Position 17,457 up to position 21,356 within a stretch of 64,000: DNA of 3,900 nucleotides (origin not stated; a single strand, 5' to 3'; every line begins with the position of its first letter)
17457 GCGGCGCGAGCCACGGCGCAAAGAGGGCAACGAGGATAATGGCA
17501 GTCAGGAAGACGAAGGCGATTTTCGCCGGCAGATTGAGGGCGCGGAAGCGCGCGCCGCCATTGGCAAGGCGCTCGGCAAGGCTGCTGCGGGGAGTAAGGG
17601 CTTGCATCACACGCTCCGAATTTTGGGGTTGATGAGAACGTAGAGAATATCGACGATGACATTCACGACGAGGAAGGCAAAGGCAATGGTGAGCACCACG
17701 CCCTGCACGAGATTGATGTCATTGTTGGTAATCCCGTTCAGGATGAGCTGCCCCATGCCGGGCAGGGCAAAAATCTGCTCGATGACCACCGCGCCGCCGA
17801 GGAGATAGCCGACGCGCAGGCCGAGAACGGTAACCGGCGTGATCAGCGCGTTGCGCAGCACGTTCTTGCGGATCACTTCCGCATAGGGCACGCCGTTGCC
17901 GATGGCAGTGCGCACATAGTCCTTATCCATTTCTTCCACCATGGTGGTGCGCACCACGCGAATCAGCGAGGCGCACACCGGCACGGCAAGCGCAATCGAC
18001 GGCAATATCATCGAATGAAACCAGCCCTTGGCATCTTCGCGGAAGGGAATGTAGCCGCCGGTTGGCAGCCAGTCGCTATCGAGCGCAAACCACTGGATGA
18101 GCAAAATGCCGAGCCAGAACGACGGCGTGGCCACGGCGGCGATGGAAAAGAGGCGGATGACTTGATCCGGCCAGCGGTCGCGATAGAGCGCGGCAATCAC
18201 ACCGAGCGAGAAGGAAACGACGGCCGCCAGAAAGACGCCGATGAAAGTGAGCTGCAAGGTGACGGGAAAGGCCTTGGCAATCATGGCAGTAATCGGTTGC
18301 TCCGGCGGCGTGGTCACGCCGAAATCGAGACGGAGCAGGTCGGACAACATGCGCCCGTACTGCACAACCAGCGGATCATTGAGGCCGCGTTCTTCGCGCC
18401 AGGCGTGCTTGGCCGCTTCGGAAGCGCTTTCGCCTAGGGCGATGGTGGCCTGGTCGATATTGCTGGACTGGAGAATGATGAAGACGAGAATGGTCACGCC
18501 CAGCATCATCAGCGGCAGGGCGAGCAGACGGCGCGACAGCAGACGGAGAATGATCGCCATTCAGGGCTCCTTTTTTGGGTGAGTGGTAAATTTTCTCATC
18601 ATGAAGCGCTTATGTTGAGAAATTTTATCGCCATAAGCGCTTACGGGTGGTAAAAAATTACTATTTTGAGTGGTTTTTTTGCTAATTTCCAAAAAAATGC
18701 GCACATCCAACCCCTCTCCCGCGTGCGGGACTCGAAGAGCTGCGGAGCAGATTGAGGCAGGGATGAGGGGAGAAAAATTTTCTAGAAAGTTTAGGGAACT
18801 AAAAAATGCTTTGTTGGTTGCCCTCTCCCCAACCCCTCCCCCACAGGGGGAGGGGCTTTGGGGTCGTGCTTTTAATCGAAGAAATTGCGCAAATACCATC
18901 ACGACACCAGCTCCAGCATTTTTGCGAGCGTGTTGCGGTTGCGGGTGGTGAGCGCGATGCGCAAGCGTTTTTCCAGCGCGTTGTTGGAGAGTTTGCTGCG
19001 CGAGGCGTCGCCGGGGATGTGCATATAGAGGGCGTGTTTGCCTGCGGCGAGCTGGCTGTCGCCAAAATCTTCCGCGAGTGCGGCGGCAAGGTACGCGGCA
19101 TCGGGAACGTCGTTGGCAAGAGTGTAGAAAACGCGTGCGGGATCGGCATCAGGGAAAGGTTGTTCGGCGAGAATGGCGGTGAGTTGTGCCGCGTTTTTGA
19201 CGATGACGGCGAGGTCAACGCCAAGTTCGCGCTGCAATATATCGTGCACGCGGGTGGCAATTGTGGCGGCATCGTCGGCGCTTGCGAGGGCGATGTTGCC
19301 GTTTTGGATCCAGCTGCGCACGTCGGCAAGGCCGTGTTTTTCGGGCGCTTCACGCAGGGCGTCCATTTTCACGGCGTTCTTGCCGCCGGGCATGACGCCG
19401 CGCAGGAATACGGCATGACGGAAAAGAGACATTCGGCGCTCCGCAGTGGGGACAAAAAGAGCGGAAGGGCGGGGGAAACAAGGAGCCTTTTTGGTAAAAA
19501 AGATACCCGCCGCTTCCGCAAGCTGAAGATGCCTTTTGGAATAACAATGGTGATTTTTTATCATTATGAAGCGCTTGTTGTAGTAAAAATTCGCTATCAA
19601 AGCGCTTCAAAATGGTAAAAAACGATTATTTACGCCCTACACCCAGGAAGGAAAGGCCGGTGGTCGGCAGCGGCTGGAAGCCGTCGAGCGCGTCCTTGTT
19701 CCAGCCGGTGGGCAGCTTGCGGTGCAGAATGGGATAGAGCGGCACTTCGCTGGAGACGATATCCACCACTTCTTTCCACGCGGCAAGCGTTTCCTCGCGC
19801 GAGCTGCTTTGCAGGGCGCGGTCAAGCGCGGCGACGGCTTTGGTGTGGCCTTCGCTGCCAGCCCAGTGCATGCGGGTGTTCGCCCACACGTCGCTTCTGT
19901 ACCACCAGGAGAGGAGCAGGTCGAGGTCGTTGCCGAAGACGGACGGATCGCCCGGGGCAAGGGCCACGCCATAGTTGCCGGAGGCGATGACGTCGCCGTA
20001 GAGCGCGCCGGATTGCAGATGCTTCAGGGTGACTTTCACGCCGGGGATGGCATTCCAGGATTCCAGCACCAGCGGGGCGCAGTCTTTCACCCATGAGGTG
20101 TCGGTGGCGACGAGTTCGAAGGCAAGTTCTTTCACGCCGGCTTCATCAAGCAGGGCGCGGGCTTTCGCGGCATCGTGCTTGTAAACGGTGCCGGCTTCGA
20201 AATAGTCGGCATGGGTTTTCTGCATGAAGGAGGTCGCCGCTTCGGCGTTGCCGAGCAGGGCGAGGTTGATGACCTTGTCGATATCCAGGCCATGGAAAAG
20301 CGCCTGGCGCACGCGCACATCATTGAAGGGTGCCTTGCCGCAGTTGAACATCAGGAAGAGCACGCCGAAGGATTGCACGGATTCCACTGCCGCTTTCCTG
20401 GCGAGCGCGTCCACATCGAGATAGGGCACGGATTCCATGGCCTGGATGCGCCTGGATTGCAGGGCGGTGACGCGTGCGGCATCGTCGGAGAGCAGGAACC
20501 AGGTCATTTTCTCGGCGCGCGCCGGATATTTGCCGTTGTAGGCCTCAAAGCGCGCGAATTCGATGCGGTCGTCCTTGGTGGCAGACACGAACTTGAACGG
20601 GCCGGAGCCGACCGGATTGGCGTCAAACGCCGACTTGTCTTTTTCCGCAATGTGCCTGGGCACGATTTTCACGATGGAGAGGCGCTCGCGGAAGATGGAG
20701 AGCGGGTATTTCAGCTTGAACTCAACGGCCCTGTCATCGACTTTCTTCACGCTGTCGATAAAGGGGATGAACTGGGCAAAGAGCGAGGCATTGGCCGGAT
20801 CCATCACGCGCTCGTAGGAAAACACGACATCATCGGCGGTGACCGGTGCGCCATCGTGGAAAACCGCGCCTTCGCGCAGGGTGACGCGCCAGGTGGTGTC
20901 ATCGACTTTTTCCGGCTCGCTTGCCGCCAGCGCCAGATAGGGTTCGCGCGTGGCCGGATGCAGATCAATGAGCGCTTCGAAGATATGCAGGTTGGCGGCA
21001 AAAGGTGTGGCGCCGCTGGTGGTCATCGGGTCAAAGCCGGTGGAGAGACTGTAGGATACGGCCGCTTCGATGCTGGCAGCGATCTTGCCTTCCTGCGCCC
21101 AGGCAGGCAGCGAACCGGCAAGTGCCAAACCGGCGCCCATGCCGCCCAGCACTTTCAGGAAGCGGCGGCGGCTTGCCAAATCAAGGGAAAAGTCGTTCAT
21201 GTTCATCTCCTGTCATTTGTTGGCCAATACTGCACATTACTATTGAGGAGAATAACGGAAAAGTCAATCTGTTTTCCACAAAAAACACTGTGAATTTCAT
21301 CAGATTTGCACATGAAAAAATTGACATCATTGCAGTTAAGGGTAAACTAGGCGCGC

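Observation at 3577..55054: Uncatalogued, extremely dense family of AT-rich palindromic-unit MITE-like elements (21 copies in 64 kb)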

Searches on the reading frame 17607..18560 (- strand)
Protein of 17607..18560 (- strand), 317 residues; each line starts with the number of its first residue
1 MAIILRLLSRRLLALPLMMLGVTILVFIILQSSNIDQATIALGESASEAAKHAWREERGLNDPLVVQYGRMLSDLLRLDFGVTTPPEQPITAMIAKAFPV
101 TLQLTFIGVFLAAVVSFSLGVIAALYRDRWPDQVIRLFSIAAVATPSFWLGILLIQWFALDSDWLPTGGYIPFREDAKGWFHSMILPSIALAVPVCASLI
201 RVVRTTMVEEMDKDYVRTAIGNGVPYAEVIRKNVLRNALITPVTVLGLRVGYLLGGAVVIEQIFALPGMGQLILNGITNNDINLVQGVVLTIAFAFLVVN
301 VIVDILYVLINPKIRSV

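Call 32: search_protein_families(library=pfam, max_evalue=0.00001, proteins=[window:17607-18560:-])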
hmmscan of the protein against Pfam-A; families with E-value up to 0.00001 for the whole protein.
window:17607-18560:- (317 aa): 2 families
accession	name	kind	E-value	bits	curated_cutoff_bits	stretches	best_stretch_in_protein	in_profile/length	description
PF00528.27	BPD_transp_1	-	1.4e-42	146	26.4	1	118-315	3-183/184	Binding-protein-dependent transport system inner membrane component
PF19300.4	BPD_transp_1_N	-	2.2e-07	31.5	23.8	1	5-76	2-73/114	Binding-prot-dependent transport system membrane comp, N-term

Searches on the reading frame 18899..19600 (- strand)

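Call 30: search_protein_families(library=pfam, max_evalue=0.00001, proteins=[window:18899-19600:-])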
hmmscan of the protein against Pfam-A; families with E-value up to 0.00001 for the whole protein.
window:18899-19600:- (233 aa): 1 family
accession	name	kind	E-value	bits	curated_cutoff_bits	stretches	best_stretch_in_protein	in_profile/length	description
PF08002.16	DUF1697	-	1.5e-28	100.3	24.4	1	61-192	3-137/137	Protein of unknown function (DUF1697)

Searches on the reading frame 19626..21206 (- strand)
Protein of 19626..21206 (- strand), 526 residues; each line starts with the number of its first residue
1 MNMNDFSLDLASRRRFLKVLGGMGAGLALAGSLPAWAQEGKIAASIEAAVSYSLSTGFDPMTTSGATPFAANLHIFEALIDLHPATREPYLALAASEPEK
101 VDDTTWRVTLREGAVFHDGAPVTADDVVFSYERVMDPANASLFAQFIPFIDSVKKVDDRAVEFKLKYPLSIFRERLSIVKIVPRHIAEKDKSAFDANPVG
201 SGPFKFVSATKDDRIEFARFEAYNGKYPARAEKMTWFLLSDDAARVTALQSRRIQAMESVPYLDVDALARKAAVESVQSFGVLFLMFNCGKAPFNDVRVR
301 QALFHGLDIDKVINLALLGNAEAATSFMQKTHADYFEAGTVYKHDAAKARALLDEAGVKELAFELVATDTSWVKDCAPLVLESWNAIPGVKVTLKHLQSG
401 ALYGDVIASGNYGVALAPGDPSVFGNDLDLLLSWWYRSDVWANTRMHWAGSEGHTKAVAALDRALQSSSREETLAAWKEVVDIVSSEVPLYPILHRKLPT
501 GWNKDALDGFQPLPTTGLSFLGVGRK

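Call 30: search_protein_families(library=pfam, max_evalue=0.00001, proteins=[window:19626-21206:-])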
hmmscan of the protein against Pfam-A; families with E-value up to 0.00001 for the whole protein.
window:19626-21206:- (526 aa): 1 family
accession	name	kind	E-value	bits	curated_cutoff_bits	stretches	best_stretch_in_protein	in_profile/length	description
PF00496.27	SBP_bac_5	-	2.8e-76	257.5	32.4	1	89-439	2-350/368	Bacterial extracellular solute-binding proteins, family 5 Middle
